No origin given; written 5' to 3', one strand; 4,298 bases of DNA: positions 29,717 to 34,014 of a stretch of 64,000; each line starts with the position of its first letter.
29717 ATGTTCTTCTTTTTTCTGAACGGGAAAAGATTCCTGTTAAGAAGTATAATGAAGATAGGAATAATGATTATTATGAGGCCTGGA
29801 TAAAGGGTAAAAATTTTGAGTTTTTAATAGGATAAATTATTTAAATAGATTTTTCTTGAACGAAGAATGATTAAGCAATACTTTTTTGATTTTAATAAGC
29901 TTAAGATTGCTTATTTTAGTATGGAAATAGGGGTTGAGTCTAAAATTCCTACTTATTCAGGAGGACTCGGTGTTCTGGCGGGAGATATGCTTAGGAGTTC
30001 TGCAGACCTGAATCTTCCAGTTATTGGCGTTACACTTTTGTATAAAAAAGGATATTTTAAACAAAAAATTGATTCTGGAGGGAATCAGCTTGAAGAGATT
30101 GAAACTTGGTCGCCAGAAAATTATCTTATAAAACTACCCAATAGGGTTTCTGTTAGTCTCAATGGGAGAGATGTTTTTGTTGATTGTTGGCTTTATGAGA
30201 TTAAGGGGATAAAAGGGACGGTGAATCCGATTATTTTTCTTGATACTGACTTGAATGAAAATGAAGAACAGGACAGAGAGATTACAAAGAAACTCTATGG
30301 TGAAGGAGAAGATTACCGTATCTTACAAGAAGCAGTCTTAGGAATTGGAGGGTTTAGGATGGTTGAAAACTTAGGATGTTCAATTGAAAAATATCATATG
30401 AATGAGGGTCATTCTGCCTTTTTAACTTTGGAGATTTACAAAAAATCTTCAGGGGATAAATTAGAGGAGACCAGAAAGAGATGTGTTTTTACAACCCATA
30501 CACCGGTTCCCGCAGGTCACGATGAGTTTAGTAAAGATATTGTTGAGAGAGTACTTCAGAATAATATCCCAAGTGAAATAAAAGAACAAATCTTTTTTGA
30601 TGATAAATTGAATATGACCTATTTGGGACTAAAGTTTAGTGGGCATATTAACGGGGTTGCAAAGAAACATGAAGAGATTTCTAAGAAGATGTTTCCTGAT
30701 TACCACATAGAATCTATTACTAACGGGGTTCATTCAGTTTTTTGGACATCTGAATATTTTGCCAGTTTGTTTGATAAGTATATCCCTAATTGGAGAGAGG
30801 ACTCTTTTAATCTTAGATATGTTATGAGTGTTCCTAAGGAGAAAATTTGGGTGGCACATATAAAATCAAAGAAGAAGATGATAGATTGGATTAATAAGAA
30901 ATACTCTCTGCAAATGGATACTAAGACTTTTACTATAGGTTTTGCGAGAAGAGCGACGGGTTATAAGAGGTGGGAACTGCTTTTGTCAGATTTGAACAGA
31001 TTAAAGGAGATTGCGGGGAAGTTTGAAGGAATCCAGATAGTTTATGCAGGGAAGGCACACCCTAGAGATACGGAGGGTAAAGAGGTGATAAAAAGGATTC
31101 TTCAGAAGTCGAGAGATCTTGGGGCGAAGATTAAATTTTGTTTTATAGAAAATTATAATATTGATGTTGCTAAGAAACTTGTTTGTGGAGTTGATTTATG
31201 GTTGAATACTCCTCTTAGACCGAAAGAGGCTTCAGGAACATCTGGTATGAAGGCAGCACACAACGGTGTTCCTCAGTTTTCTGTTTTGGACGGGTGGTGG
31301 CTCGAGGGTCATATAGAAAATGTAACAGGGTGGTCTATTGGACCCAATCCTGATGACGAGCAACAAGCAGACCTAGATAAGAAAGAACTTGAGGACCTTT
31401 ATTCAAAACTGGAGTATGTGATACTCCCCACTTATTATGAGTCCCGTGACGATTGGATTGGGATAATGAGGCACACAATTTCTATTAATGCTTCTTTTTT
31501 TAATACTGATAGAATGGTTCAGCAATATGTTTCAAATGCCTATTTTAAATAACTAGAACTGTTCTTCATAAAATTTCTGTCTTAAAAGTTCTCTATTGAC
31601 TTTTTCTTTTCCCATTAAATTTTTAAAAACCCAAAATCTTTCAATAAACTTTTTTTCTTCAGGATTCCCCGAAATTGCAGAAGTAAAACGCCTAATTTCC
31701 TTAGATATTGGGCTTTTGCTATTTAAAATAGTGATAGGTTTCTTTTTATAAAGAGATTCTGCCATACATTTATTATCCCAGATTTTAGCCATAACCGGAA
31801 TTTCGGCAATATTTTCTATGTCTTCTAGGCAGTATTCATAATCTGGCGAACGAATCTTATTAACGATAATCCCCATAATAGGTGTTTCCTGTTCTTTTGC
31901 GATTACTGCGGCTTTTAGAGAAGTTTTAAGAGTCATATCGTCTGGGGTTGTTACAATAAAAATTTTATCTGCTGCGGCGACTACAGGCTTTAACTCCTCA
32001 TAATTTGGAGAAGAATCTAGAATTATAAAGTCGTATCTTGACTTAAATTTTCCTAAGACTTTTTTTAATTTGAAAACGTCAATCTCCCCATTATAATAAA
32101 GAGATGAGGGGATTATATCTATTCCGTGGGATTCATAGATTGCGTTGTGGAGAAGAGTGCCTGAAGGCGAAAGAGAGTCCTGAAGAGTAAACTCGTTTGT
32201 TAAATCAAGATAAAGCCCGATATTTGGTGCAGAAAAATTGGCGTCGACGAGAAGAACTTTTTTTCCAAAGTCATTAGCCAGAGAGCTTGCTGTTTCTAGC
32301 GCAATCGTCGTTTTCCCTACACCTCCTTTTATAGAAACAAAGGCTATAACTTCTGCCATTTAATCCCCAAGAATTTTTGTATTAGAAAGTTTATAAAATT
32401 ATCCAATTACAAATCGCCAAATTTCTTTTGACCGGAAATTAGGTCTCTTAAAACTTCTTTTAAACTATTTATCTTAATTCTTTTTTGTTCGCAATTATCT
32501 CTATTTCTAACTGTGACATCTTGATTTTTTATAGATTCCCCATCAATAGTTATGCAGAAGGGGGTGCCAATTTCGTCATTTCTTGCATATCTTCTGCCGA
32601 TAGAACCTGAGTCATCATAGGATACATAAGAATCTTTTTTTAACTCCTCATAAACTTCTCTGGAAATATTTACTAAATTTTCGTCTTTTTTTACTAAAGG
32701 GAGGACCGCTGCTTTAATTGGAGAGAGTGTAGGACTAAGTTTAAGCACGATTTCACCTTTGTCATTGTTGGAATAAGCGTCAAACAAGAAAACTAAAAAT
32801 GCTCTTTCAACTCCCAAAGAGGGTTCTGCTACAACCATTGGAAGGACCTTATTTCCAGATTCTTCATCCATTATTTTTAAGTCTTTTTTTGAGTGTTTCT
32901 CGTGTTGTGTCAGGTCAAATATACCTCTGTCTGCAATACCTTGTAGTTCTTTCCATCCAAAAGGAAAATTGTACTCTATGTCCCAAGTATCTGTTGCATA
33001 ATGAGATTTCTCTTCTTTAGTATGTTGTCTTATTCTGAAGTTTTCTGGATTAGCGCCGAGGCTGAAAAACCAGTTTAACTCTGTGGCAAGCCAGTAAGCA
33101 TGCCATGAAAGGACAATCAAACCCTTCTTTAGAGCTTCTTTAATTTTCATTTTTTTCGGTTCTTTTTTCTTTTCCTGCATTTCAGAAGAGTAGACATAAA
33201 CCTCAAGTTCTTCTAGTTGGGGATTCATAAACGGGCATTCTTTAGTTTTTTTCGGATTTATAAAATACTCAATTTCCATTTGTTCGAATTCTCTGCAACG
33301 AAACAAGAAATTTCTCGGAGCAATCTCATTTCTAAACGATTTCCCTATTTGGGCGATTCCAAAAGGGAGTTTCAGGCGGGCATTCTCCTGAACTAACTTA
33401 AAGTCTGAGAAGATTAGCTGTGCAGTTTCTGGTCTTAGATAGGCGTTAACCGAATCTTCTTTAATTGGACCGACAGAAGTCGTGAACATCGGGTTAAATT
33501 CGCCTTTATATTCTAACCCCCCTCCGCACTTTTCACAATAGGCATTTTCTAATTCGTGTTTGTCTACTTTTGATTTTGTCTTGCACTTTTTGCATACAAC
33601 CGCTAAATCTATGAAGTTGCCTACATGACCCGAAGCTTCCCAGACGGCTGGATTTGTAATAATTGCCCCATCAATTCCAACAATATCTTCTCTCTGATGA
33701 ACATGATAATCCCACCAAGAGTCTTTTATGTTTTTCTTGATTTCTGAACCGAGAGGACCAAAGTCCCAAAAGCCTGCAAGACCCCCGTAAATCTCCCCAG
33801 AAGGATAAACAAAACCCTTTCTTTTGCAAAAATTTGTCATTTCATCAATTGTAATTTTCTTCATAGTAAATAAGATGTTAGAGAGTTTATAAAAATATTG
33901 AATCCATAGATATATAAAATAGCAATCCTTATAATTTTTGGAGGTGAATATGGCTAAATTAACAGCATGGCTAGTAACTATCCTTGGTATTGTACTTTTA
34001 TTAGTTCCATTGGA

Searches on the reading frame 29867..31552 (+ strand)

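Call 12: search_protein_families(library=pfam, proteins=[window:29867-31552:+], max_evalue=0.001)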
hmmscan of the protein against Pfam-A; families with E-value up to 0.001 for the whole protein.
window:29867-31552:+ (561 aa): 1 family
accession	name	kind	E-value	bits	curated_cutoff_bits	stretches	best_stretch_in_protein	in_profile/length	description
PF00343.26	Phosphorylase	-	8.6e-34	117.3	27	2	245-478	321-581/713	Carbohydrate phosphorylase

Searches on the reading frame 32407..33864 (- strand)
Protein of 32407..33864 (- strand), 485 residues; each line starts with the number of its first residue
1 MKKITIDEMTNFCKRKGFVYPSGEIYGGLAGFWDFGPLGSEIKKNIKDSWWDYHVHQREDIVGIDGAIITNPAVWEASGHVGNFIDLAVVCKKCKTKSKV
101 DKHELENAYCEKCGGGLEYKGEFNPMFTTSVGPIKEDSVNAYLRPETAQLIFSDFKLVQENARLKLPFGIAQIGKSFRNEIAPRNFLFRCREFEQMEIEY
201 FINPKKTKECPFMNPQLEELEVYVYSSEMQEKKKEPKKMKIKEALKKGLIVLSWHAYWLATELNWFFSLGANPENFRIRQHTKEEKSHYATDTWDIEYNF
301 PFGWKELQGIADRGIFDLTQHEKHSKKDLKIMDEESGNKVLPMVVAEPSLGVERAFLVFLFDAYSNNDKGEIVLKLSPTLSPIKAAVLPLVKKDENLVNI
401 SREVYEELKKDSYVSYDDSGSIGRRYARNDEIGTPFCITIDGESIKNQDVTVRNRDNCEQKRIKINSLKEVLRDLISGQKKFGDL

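Call 12: search_protein_families(library=pfam, proteins=[window:32407-33864:-], max_evalue=0.001)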
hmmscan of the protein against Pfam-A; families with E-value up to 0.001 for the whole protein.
window:32407-33864:- (485 aa): 2 families
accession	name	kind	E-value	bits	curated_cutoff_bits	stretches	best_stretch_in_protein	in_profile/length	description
PF03129.25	HGTP_anticodon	-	2.7e-21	75.9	21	1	384-474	1-93/94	Anticodon binding domain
PF00587.30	tRNA-synt_2b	-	5.2e-07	30.3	29.3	1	138-209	8-78/179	tRNA synthetase class II core domain (G, H, P, S and T)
